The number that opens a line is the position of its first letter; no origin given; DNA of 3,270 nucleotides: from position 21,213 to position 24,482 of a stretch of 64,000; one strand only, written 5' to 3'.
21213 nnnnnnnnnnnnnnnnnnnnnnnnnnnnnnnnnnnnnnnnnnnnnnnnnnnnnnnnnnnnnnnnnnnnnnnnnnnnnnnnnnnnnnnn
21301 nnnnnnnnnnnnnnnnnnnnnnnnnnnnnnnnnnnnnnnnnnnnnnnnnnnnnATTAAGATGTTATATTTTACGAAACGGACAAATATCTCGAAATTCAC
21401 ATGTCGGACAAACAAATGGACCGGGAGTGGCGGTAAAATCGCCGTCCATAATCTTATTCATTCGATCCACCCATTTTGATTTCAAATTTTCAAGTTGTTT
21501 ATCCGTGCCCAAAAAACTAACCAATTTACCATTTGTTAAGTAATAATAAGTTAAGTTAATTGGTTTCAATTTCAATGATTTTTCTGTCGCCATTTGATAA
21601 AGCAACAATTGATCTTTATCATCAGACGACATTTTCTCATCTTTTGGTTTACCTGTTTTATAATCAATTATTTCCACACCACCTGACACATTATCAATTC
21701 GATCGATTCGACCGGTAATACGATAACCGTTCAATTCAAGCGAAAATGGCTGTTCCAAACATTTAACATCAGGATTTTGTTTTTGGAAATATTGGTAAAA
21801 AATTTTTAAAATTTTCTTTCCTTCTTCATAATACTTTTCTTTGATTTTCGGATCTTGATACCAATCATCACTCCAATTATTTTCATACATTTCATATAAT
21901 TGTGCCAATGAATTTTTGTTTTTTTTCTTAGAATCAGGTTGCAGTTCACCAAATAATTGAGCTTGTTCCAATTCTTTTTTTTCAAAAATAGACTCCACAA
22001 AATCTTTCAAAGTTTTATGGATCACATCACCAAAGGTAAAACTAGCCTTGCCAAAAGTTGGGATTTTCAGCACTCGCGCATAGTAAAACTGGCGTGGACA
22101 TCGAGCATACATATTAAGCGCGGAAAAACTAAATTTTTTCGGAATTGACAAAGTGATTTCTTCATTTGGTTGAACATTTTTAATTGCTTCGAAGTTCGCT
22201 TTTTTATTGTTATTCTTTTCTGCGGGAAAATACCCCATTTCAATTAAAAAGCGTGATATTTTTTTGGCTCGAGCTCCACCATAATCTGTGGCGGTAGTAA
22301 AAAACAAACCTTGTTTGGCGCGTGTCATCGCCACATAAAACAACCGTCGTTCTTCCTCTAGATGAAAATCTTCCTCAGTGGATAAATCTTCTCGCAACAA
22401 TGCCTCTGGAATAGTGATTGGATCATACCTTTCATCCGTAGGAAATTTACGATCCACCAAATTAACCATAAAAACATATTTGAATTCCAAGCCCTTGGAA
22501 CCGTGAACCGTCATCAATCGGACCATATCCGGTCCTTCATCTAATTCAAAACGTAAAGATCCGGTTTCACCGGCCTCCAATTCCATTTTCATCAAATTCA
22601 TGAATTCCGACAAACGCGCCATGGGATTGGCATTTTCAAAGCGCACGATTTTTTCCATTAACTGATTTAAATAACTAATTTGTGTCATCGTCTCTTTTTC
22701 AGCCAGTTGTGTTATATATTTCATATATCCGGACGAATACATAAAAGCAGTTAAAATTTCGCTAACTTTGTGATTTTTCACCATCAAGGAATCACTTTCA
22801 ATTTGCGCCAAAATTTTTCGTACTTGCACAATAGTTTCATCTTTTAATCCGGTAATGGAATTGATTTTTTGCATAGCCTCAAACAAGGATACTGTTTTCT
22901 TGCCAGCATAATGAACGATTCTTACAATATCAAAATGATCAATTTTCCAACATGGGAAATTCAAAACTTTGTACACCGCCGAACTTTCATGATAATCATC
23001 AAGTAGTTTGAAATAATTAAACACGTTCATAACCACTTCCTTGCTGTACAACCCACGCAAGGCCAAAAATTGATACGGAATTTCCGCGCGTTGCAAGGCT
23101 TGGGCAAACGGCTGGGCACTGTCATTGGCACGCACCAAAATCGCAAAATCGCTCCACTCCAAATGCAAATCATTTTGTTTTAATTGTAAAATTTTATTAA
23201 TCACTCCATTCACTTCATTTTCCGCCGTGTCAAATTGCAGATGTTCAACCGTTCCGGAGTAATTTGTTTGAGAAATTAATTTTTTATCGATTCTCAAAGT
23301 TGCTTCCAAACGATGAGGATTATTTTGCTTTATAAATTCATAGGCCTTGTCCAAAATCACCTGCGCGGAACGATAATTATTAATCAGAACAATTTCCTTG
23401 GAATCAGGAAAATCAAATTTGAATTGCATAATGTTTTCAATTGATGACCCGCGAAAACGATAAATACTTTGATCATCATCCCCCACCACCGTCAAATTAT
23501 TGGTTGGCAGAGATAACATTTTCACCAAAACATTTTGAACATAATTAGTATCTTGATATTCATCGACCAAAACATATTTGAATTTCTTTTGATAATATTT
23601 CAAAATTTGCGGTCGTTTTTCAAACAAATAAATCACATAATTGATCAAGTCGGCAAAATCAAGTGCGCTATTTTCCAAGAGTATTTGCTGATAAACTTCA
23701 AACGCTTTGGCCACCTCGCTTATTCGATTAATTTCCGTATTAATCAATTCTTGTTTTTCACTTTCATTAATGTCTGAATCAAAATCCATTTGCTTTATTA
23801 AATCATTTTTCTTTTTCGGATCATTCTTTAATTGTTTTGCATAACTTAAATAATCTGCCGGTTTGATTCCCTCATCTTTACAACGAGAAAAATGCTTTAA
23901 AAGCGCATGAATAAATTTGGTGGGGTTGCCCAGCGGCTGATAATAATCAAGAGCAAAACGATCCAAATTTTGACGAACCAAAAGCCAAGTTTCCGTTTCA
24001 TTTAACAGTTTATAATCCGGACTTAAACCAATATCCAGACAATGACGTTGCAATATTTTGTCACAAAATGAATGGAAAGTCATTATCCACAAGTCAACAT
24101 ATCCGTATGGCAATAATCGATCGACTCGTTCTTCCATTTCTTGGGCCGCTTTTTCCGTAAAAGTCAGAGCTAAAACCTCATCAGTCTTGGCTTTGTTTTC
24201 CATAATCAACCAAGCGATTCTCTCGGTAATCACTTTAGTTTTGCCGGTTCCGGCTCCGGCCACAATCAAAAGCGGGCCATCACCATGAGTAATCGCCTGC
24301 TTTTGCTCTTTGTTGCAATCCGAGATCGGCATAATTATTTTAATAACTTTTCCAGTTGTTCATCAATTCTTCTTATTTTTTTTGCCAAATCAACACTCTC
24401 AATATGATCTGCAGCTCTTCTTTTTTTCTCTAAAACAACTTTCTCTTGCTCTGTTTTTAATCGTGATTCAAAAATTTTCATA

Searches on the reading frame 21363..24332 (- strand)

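Call 29: search_protein_families(library=pfam, proteins=[window:21363-24332:-], max_evalue=0.00001)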
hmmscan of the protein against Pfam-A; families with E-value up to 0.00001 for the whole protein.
window:21363-24332:- (989 aa): 5 families
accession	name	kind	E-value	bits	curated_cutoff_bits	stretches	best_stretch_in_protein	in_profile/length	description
PF00580.27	UvrD-helicase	-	5.5e-78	262.8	23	1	7-309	2-271/271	UvrD/REP helicase N-terminal domain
PF13361.12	UvrD_C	-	7.3e-45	154.3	25.6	1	314-681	1-348/350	UvrD-like helicase C-terminal domain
PF12705.13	PDDEXK_1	-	1.9e-40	139.8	22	1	734-985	2-247/247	PD-(D/E)XK nuclease superfamily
PF13245.12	AAA_19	-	2.1e-24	86.6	25.1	1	10-294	1-134/134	AAA domain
PF13538.12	UvrD_C_2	-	6.7e-11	42.3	27.4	0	654-677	27-50/52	UvrD-like helicase C-terminal domain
